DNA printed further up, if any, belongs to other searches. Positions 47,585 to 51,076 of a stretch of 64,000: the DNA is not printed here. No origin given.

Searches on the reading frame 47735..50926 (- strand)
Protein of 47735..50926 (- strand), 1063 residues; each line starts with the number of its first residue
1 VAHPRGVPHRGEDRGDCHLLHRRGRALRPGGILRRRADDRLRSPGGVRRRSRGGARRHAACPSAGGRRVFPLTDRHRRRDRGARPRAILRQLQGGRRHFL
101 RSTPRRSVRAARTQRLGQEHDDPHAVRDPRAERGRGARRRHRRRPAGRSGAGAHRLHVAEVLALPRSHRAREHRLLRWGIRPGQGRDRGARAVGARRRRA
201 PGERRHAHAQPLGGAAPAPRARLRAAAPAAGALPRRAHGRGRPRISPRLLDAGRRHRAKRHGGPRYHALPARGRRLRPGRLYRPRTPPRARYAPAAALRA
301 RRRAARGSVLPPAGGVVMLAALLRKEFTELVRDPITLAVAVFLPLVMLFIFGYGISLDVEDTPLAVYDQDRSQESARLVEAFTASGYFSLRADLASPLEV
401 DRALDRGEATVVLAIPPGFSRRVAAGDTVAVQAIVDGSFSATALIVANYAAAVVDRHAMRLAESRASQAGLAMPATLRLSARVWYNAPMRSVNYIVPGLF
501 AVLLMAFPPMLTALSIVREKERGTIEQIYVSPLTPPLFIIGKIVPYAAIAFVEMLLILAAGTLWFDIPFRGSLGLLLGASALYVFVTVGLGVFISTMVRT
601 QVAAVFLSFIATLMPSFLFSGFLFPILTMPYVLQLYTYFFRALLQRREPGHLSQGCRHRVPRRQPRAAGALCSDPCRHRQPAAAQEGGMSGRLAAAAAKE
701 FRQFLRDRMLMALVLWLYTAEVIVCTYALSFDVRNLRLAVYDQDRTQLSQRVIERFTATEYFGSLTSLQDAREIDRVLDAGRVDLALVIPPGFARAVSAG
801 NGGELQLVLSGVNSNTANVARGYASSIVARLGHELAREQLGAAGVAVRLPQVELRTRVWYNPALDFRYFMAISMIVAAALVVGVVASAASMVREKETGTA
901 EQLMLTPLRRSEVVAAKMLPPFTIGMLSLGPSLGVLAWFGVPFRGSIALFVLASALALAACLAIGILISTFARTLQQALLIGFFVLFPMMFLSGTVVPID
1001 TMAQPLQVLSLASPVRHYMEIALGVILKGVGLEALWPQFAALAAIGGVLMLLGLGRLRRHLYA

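Call 57: search_protein_families(library=pfam, proteins=[window:47735-50926:-], max_evalue=0.0001)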
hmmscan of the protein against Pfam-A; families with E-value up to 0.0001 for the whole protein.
window:47735-50926:- (1063 aa): 4 families
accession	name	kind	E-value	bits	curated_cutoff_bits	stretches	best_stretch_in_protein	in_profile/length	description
PF12698.13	ABC2_membrane_3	-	9e-89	298.4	31.6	2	335-640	6-306/347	ABC-2 family transporter protein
PF01061.29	ABC2_membrane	-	1.4e-42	146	26.9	2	872-1026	52-210/211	ABC-2 type transporter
PF12679.13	ABC2_membrane_2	-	1.9e-32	113.1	27.2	2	696-1034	3-250/283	ABC-2 family transporter protein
PF12730.13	ABC2_membrane_4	-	4.3e-06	27.3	27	0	871-984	53-174/179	ABC-2 family transporter protein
